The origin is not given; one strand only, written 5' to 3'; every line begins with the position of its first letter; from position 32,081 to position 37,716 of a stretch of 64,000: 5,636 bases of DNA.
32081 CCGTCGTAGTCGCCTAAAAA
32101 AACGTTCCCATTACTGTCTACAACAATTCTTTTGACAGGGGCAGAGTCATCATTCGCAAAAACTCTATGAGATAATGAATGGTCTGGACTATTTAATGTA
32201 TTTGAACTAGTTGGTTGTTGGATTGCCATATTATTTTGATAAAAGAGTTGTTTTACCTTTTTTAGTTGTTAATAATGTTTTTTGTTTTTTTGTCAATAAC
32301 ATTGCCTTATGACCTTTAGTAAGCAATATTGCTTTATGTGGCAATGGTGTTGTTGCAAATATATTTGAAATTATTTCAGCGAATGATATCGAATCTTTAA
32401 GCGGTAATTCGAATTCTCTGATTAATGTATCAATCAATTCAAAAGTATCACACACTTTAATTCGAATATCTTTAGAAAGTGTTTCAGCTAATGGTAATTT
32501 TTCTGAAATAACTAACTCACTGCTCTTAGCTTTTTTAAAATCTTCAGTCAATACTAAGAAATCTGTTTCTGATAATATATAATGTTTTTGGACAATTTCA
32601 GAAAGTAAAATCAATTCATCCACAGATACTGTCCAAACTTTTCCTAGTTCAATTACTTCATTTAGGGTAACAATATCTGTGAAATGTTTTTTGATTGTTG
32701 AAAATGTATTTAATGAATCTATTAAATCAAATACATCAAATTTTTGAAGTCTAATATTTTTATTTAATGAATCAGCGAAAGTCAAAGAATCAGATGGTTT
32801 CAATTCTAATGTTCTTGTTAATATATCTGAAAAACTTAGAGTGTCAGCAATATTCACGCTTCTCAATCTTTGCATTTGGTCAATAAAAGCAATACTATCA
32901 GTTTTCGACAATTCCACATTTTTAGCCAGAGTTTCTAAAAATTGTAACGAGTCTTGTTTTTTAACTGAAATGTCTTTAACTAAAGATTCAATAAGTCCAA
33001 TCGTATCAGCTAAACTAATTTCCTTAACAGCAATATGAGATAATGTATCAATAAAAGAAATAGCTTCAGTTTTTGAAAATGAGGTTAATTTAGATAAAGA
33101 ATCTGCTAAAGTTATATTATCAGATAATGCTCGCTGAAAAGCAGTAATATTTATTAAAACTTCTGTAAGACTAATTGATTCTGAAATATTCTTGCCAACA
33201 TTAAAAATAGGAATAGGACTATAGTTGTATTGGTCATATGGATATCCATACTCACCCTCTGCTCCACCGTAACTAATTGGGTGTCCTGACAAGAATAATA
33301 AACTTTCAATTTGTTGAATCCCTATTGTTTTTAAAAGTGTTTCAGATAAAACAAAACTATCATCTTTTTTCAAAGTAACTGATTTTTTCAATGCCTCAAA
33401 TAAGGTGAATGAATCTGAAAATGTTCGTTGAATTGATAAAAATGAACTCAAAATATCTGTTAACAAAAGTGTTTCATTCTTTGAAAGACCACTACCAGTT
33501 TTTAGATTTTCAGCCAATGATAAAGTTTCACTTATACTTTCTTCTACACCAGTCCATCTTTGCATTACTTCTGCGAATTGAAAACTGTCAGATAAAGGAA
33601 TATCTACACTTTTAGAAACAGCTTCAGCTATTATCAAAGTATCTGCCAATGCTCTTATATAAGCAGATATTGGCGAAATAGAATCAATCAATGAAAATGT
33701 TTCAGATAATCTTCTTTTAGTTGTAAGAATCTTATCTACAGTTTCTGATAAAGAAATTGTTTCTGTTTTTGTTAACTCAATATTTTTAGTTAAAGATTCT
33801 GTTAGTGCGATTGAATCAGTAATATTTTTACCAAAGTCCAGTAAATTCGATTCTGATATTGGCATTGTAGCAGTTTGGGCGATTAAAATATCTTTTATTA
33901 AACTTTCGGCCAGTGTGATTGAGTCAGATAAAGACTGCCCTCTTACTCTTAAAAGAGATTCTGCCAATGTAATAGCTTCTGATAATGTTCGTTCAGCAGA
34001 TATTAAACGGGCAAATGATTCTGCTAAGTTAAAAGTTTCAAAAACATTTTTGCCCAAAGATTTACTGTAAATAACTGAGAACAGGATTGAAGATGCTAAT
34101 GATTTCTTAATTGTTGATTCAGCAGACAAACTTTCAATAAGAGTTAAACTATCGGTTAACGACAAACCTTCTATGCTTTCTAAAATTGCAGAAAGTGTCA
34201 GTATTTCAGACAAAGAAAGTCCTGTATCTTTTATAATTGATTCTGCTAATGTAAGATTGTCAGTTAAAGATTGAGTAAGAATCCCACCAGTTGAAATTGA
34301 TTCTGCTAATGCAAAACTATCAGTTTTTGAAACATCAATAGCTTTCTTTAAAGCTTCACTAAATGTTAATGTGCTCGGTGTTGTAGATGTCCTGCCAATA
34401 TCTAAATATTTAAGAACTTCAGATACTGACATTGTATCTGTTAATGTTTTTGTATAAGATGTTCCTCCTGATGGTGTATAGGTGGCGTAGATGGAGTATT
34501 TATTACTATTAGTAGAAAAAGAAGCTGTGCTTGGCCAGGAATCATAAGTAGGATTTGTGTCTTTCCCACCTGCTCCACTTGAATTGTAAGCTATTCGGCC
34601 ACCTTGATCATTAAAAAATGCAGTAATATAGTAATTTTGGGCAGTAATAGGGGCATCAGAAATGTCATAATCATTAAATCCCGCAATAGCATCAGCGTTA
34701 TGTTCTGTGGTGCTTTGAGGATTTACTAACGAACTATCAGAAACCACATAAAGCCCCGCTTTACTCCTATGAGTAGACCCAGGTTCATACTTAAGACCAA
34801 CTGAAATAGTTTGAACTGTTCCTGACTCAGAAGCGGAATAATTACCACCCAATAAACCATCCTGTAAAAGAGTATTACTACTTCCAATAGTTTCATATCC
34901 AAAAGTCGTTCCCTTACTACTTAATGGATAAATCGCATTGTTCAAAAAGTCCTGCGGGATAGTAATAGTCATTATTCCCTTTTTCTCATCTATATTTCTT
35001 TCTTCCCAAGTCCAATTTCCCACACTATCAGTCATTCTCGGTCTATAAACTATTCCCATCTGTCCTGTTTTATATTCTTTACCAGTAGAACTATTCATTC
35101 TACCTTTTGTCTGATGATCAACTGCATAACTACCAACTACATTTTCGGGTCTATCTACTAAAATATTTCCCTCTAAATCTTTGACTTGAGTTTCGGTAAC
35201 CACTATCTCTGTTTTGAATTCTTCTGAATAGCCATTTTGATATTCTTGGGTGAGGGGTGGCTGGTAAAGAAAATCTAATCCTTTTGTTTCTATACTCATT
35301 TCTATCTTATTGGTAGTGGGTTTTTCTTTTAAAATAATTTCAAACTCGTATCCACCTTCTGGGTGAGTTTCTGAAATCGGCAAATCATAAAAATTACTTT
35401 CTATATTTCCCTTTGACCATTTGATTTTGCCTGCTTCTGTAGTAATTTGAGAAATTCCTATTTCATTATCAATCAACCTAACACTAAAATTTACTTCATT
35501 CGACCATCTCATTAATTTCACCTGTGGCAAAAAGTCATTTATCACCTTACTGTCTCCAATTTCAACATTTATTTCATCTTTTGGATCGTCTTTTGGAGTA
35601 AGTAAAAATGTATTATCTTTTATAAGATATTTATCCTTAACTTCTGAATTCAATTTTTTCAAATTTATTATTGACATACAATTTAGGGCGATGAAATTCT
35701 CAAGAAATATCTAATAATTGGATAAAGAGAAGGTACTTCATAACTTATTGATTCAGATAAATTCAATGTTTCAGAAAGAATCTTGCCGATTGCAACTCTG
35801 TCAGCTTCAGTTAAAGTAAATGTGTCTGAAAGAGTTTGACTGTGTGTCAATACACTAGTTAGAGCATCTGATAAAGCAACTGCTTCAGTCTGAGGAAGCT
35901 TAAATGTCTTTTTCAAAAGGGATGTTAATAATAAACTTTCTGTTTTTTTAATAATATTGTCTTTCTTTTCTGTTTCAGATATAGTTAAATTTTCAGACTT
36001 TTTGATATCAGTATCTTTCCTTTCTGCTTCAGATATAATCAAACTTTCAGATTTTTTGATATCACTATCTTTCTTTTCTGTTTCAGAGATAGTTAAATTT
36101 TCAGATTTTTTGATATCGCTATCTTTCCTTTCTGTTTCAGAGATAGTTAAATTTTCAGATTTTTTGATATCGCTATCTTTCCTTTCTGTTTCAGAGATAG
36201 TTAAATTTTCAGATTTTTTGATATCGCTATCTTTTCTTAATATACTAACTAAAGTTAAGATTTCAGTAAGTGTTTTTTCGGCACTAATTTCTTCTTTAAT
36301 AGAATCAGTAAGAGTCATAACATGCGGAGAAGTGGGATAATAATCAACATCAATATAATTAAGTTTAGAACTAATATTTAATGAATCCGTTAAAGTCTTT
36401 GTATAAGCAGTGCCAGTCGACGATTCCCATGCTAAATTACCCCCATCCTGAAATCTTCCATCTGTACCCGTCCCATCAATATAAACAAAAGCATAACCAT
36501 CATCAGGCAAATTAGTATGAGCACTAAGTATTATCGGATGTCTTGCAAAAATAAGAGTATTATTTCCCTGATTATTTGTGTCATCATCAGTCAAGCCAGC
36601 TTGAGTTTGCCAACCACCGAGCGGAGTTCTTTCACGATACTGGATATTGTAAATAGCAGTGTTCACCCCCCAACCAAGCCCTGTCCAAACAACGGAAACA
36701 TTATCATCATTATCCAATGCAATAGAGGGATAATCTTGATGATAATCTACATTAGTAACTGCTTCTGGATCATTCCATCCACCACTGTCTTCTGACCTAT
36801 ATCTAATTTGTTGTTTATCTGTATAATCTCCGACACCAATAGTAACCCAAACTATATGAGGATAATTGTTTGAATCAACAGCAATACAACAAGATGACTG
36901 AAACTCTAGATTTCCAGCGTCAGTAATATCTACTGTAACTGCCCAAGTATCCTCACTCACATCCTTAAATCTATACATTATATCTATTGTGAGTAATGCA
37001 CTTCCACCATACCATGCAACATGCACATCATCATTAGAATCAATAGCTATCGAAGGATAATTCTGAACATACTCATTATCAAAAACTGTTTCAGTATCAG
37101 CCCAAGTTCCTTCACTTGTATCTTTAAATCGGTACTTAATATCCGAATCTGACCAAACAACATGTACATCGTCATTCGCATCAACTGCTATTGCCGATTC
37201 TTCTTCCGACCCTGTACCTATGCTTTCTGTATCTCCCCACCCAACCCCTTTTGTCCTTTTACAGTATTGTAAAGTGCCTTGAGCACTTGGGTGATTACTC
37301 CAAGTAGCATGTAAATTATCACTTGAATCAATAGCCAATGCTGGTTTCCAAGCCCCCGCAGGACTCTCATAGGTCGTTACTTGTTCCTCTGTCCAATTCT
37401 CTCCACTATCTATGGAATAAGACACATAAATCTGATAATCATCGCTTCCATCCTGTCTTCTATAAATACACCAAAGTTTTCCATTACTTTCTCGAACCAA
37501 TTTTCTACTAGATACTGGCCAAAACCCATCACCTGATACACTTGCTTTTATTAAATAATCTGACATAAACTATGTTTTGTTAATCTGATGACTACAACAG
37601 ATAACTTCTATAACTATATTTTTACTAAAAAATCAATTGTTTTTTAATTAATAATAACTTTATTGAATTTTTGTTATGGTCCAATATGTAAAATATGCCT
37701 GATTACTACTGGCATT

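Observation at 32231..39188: Three consecutive paralogous fibre proteins: different lectin-like heads (LamG, BNR/sialidase-like, unknown) sharing a YTKTLT(D/E) junction and Ser/Thr-rich repeat tails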

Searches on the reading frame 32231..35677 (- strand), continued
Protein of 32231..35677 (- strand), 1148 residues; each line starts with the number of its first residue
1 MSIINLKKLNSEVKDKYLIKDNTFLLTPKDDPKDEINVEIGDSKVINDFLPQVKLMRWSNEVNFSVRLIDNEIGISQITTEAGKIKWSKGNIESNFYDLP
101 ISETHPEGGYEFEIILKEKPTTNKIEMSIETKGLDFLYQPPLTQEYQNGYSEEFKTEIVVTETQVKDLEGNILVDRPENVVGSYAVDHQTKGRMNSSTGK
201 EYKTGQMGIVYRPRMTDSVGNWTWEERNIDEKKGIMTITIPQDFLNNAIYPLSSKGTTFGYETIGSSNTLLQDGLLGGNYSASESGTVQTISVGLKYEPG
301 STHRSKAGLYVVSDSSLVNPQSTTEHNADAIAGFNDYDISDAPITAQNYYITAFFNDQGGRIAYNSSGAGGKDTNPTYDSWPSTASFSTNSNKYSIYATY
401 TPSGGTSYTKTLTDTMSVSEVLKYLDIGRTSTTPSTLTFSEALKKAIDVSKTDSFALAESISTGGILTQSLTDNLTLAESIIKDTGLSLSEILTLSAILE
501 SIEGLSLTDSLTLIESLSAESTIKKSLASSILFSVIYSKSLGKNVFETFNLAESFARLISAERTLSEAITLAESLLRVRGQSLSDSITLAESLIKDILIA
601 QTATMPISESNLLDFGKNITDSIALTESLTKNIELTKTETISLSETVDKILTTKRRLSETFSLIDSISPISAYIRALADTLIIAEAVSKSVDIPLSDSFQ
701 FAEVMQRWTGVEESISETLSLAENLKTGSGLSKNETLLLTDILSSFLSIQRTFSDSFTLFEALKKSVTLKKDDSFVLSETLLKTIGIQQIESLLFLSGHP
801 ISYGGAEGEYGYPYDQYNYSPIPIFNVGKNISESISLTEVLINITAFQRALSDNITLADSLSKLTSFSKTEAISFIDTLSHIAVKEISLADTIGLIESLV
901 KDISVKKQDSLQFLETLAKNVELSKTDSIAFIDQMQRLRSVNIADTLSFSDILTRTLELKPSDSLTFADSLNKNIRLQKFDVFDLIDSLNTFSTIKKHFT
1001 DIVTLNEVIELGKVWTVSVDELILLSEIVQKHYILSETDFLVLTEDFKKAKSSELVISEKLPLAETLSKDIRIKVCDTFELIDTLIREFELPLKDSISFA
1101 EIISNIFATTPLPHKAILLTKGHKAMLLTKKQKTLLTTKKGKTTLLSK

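Call 97: get_annotated_region(hit=H1, flank=9000)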
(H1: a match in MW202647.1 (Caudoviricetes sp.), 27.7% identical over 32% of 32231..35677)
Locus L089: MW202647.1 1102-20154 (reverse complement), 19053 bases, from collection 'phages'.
description: Podoviridae sp. isolate ctMEh928, complete genome.
organism: Caudoviricetes sp. (NCBI taxid 2832643)
taxonomy: Viruses; Duplodnaviria; Heunggongvirae; Uroviricota; Caudoviricetes
host: -; source: Manatee Spring; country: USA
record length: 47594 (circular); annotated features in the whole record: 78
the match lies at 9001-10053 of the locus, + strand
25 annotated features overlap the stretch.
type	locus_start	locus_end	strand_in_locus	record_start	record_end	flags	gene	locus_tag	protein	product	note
CDS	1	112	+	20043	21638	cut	-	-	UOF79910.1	phage stabilization protein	-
CDS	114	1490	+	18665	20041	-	-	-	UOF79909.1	hypothetical protein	-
CDS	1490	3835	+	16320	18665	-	-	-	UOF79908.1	hypothetical protein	-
CDS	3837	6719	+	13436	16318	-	-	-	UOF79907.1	hypothetical protein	-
CDS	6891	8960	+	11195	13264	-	-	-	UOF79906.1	hypothetical protein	-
CDS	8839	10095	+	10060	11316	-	-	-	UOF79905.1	hypothetical protein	-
CDS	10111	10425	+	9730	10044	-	-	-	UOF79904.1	hypothetical protein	-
CDS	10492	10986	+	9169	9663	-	-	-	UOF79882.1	D/-alanyl-D/-alanine carboxypeptidase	-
CDS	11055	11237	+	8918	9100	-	-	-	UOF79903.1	holin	-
CDS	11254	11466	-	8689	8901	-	-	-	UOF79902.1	hypothetical protein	-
CDS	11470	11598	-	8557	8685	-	-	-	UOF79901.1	hypothetical protein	-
CDS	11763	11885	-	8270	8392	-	-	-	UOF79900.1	hypothetical protein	-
CDS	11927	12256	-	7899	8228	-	-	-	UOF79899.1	hypothetical protein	-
CDS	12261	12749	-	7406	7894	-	-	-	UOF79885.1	adenine specific methyltransferase mboiiA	-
CDS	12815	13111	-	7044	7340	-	-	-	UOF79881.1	hypothetical protein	-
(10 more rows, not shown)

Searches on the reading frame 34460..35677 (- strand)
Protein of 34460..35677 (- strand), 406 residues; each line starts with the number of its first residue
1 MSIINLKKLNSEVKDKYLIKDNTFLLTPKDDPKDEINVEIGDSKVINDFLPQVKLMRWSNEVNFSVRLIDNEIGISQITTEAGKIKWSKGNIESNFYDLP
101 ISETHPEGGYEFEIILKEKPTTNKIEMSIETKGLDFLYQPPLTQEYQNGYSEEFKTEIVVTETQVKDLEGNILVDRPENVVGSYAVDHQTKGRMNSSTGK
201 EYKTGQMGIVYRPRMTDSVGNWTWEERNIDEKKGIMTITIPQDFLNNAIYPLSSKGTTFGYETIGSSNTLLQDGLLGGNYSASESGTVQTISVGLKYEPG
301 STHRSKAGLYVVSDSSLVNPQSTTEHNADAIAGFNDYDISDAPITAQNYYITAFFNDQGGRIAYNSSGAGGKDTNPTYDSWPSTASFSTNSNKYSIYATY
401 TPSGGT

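Call 23: find_related_loci(query=window:34460-35677:-, collection=viral_contigs, flank=10000)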
Query window:34460-35677:- (406 aa) in viral_contigs; peptide patterns used: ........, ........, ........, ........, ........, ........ (x = any residue, [..] = any of these).
15 stretches matched a pattern; 5 encode a relative of the query (tblastn E <= 1e-3); 5 distinct loci.
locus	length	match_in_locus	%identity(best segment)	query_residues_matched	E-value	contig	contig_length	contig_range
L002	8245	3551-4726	46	5-405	6e-104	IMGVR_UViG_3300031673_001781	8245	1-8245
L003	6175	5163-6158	49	19-357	2e-95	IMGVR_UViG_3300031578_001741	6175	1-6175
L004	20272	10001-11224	38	2-402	1e-67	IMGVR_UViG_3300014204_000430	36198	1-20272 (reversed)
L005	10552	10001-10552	59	1-179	2e-62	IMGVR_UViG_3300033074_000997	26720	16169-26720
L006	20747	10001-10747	43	12-254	3e-58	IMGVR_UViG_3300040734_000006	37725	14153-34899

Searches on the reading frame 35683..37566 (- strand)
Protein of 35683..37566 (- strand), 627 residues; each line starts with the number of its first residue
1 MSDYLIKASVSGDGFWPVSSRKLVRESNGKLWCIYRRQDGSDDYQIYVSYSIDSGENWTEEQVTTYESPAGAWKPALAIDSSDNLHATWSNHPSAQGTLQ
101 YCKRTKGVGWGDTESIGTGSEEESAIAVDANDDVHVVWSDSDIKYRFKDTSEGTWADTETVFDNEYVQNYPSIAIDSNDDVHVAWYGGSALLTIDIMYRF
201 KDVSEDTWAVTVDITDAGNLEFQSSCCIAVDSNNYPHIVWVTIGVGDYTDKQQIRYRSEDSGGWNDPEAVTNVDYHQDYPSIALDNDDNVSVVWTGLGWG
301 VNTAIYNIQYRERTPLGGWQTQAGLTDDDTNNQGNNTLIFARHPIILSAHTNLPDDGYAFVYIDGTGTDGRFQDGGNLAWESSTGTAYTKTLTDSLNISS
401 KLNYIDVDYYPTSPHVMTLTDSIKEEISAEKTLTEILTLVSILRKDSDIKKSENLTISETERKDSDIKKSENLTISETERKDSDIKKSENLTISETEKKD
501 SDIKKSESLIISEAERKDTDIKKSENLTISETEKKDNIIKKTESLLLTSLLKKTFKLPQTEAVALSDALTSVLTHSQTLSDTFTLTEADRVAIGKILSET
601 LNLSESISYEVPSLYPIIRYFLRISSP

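Call 5: search_protein_families(library=pfam, proteins=[window:35683-37566:-], max_evalue=0.01)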
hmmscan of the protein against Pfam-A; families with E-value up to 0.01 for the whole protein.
window:35683-37566:- (627 aa): 1 family
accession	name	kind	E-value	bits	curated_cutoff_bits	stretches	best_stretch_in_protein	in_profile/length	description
PF13088.12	BNR_2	-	2.9e-06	27.3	31.4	1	23-183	167-277/277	BNR repeat-like domain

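Call 6: search_protein_families(library=phrogs, proteins=[window:35683-37566:-], max_evalue=0.01)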
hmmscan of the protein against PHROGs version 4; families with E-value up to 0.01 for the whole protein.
window:35683-37566:- (627 aa): 0 families

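Call 27: search_solved_structures(query=window:35683-37566:-, max_evalue=1)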
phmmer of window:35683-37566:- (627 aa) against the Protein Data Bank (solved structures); distinct sequences matched with E-value up to 1: 2.
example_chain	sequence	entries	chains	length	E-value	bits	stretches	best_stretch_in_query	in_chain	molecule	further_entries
8too_B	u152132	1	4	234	0.5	12.1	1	343-417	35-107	4C12 heavy chain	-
1xbd_A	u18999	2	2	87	0.57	11.9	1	53-101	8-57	XYLANASE D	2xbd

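Call 104: list_cluster_members(proteins=[P0121, window:35683-37566:-, window:37674-39188:-, window:32231-35677:-])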
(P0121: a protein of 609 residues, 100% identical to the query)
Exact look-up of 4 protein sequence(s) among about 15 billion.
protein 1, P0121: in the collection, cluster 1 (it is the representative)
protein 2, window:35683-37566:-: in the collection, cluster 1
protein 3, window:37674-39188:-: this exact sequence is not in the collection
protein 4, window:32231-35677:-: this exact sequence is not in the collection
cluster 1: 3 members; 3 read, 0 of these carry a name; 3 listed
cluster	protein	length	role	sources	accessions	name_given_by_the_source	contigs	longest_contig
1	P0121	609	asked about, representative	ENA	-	-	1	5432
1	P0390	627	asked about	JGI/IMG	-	-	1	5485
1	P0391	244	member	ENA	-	-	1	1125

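Call 105: find_encoding_contigs(protein=window:35683-37566:-, flank=10000, max_places=4)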
Protein window:35683-37566:- (627 aa): no gene with exactly this product is on record in the collection.
